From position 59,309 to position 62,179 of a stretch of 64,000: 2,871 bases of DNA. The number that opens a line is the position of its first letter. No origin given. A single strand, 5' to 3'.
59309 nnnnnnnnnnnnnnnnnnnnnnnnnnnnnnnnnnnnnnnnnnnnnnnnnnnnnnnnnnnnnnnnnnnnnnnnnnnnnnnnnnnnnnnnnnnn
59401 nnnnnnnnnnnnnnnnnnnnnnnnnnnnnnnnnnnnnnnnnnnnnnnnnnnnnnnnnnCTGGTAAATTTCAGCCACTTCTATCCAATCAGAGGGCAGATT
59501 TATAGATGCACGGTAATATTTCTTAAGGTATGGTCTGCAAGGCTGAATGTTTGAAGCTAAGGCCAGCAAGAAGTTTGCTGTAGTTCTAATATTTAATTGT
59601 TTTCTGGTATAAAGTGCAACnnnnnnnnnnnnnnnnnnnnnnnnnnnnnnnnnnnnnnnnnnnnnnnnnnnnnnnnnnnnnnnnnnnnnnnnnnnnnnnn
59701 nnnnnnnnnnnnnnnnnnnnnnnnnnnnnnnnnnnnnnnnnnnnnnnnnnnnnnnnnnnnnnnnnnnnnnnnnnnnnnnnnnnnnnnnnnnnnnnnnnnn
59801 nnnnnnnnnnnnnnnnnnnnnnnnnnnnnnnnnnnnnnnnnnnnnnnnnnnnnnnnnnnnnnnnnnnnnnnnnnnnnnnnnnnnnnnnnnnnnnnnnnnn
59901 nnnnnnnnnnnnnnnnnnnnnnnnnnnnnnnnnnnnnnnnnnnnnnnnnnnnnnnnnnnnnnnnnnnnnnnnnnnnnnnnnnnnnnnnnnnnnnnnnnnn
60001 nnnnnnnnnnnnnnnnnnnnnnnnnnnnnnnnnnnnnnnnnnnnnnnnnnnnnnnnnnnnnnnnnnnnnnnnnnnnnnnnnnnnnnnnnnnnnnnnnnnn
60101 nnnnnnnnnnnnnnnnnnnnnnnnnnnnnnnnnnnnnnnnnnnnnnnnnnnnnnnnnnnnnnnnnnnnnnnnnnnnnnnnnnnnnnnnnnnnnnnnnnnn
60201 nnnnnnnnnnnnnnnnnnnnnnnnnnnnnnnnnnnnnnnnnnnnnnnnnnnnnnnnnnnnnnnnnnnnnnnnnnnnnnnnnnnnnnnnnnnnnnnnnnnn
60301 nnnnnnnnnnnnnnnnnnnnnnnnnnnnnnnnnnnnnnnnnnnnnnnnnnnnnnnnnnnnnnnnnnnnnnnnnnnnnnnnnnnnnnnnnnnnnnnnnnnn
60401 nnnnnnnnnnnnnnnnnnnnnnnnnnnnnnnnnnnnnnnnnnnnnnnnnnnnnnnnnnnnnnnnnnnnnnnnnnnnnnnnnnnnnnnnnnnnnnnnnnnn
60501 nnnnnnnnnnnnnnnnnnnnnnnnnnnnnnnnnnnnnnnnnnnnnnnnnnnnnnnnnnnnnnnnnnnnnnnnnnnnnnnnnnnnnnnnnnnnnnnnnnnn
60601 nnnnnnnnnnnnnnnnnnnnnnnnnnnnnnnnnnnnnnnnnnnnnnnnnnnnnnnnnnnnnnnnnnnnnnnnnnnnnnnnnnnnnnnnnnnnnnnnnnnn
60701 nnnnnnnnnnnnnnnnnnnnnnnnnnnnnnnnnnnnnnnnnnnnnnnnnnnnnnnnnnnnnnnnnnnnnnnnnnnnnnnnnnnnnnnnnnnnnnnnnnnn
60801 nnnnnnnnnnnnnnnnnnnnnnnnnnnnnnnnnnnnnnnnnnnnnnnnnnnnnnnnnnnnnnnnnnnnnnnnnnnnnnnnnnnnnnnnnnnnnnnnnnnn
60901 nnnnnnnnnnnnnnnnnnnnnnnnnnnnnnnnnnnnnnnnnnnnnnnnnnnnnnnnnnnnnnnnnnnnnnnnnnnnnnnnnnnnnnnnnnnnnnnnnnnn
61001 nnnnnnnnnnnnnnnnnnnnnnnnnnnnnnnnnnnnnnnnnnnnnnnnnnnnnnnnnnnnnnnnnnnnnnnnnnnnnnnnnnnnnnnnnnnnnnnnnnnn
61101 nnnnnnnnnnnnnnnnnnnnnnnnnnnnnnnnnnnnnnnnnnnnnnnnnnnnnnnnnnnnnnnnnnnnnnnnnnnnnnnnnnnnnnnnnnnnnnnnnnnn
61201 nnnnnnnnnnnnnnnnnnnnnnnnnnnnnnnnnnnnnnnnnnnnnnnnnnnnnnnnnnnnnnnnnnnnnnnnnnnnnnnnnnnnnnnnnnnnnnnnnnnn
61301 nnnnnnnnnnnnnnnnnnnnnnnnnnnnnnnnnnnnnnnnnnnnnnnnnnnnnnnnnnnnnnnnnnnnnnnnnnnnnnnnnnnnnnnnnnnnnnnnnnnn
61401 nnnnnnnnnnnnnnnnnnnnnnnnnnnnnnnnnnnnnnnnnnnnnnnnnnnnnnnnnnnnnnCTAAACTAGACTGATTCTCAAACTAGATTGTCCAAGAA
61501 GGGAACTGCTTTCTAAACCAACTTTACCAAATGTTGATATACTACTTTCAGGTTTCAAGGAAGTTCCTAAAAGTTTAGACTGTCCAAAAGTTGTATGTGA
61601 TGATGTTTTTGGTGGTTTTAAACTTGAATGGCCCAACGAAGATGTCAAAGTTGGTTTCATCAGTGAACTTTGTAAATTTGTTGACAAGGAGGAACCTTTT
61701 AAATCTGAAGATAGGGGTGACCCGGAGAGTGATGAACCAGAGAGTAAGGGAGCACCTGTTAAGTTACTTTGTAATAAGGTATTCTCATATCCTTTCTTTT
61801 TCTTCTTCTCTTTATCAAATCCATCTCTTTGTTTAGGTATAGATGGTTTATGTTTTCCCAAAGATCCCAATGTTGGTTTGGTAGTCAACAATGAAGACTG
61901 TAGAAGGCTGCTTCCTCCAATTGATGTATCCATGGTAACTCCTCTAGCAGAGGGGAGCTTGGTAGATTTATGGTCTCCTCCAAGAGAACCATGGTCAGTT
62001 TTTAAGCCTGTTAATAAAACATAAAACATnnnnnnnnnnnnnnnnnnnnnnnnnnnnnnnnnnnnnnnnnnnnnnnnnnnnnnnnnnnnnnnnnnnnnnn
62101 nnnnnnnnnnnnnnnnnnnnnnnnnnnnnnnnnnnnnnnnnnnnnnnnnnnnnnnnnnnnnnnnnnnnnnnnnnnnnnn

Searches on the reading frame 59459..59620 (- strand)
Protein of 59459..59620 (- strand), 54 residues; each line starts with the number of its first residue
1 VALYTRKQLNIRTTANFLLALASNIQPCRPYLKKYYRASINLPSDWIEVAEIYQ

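Call 7: search_protein_families(library=pfam, proteins=[window:59459-59620:-], max_evalue=0.01)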
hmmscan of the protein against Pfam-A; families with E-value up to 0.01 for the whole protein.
seq(54 aa): 1 family
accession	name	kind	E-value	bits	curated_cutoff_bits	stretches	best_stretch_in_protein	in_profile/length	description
PF05731.17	TROVE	-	1.6e-15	57.6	23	1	2-54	67-119/442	TROVE domain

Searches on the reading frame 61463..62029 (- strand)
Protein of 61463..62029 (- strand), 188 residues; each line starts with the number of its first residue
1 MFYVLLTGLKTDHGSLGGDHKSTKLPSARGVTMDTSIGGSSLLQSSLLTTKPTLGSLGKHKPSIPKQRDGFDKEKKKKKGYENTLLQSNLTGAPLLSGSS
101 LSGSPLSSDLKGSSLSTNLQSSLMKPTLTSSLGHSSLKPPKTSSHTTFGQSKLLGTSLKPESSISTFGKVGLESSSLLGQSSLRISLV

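Call 32: find_encoding_contigs(protein=window:61463-62029:-, flank=10000, max_places=6)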
Protein window:61463-62029:- (188 aa): no gene with exactly this product is on record in the collection.
